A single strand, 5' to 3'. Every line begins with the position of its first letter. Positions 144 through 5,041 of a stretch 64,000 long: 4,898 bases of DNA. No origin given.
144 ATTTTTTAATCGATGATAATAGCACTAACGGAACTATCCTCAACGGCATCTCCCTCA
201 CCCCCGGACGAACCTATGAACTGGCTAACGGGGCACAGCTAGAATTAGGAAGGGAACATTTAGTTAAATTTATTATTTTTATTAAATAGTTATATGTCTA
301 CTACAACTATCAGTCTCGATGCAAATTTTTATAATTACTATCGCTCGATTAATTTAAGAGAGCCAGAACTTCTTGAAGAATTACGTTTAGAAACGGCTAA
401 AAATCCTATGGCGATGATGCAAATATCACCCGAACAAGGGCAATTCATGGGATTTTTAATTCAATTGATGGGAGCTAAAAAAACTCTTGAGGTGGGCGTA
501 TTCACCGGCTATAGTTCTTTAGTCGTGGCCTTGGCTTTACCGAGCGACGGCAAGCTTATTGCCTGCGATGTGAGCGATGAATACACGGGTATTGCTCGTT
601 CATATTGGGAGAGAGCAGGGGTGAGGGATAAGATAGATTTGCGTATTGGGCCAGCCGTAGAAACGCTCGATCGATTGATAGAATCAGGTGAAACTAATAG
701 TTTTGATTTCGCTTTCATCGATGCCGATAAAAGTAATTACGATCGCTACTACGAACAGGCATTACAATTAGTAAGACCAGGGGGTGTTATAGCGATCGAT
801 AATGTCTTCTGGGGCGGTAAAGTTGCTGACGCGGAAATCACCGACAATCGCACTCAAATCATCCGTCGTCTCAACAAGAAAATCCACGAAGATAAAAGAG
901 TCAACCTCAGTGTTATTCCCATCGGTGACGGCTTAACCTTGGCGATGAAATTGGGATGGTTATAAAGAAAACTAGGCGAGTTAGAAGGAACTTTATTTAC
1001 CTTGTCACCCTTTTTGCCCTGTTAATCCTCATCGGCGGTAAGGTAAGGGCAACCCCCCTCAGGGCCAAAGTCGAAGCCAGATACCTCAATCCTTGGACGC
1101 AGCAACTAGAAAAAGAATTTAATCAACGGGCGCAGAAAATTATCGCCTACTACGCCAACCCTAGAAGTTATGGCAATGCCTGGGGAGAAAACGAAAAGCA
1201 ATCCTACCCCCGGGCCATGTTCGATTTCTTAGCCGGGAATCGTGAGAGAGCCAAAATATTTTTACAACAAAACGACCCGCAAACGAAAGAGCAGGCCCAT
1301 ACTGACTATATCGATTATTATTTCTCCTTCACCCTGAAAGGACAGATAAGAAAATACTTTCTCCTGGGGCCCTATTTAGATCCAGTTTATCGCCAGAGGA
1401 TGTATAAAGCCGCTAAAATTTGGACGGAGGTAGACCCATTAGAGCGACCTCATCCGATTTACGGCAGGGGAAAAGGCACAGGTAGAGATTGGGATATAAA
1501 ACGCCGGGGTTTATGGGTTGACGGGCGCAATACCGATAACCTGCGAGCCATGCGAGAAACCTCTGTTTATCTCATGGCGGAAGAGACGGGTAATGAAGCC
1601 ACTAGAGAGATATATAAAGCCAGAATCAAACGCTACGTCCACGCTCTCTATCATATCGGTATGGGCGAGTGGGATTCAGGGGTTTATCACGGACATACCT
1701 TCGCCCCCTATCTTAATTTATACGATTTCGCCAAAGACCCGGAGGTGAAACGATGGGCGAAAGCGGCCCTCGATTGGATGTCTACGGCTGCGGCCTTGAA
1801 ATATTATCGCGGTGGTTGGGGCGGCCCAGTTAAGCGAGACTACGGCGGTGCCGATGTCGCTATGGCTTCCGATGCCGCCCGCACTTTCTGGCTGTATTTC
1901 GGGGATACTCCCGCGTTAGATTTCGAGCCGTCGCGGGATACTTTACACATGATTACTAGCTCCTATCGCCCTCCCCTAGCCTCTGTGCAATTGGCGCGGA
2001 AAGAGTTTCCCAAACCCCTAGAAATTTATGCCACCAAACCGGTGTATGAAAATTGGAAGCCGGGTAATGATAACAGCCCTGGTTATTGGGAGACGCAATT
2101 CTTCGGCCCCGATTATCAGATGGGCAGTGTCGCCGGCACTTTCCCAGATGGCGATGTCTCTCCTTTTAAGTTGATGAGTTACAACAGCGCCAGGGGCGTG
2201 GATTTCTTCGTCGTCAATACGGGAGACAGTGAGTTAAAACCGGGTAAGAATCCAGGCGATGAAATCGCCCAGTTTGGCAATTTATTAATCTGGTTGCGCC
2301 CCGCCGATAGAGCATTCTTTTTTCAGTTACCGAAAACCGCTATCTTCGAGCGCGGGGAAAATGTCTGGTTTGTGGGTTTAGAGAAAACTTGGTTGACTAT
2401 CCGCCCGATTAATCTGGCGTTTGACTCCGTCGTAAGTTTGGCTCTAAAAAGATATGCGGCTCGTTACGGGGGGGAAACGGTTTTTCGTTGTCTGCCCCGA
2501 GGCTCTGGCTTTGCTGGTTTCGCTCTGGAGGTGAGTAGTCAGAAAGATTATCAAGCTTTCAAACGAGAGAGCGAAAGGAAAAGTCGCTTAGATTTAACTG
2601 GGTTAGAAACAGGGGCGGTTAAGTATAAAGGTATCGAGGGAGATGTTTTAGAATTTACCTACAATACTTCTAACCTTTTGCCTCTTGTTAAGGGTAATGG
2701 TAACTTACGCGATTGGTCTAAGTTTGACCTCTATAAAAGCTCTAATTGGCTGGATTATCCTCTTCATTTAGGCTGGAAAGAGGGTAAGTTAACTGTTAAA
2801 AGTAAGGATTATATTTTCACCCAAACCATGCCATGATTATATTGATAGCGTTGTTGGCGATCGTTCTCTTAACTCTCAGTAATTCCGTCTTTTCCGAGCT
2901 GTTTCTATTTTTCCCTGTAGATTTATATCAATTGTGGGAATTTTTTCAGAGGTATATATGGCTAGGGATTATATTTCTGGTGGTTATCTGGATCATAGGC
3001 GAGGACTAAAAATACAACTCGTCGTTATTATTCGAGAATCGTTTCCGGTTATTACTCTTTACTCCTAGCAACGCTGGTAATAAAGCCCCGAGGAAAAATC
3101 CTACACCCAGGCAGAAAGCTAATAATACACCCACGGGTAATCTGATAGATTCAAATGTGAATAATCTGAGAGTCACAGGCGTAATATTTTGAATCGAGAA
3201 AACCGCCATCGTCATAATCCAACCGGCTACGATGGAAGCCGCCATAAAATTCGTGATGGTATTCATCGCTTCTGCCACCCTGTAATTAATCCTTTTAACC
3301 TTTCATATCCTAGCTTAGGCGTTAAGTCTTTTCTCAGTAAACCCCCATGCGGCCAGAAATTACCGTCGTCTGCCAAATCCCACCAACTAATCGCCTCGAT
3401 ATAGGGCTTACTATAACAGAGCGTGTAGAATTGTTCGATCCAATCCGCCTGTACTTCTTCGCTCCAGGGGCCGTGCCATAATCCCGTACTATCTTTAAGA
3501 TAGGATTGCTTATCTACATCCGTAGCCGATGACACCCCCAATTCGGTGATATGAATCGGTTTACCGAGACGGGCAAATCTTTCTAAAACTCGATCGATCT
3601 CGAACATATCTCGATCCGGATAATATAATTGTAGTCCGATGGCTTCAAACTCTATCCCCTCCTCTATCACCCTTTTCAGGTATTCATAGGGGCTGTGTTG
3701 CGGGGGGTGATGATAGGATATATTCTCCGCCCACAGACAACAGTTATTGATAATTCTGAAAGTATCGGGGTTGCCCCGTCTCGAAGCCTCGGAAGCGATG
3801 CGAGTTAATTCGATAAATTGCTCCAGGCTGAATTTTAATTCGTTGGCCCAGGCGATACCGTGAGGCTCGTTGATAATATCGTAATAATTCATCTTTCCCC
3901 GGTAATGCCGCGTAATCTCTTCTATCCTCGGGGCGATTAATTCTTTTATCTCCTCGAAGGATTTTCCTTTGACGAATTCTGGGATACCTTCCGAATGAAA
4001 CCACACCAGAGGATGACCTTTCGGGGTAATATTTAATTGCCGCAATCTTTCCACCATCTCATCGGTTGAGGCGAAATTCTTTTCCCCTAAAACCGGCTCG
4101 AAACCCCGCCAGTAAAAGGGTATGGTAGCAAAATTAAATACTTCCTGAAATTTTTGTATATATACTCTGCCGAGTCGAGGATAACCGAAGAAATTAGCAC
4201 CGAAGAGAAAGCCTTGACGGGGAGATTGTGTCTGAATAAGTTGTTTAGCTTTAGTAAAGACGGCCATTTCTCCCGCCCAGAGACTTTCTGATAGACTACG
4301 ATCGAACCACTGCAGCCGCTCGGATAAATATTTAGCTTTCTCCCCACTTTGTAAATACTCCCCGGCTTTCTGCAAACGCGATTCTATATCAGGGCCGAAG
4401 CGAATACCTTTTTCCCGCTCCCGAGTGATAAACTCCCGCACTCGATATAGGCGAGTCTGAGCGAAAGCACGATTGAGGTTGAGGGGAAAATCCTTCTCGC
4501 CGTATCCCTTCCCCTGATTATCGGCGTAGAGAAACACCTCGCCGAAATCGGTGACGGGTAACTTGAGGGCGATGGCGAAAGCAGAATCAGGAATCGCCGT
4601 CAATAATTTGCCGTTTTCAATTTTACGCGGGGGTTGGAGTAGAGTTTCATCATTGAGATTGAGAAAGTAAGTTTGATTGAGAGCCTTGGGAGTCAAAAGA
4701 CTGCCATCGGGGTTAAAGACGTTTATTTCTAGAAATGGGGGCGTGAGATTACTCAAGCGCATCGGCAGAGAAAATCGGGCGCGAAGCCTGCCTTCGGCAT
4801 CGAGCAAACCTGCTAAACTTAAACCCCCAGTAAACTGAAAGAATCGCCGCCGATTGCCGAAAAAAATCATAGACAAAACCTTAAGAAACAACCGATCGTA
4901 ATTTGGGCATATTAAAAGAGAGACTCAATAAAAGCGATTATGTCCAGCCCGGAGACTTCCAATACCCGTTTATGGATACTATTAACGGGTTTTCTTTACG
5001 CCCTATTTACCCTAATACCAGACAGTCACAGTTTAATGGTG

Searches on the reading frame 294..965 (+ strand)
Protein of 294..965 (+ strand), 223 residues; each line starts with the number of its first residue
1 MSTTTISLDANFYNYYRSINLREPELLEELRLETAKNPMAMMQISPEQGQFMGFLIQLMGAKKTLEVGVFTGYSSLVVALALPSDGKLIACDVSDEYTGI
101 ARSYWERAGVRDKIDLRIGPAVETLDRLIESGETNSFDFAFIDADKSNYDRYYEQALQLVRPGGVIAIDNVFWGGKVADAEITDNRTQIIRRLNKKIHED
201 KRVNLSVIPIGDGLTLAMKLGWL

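Call 9: search_protein_families(library=pfam, proteins=[window:294-965:+], max_evalue=0.001)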
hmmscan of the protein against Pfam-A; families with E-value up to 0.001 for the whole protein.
window:294-965:+ (223 aa): 3 families
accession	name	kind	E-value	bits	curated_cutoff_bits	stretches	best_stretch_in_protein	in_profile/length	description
PF01596.23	Methyltransf_3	-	7.8e-80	267.4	22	1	22-219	6-203/204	O-methyltransferase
PF13578.12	Methyltransf_24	-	7.5e-15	56.1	26.3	1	65-171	1-105/105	Methyltransferase domain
PF13649.12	Methyltransf_25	-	6.2e-05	24.1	27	1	65-164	2-97/97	Methyltransferase domain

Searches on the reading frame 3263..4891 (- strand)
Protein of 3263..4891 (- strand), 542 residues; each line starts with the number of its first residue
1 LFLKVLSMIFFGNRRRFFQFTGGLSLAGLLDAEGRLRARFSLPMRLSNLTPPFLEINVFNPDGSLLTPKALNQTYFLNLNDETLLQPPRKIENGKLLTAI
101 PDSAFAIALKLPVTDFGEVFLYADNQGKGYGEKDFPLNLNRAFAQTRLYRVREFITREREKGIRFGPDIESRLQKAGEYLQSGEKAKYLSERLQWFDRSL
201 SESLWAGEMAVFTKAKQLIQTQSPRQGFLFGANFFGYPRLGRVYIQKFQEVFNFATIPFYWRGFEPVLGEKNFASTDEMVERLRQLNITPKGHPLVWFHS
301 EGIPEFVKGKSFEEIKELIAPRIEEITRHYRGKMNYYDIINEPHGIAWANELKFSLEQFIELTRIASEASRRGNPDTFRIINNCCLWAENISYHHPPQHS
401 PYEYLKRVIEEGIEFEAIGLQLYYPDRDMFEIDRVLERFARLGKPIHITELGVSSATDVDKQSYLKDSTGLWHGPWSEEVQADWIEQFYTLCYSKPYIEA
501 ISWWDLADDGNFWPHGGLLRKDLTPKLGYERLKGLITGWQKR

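Call 9: search_protein_families(library=pfam, proteins=[window:3263-4891:-], max_evalue=0.001)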
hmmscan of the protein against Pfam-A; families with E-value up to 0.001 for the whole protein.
window:3263-4891:- (542 aa): 2 families
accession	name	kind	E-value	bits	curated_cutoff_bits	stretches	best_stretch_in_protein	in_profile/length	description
PF00331.26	Glyco_hydro_10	-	4.6e-23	82.4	22.1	1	261-514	47-284/311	Glycosyl hydrolase family 10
PF22612.2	GH113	-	0.00035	20.5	27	1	417-506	182-268/289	Glycoside Hydrolase Family 113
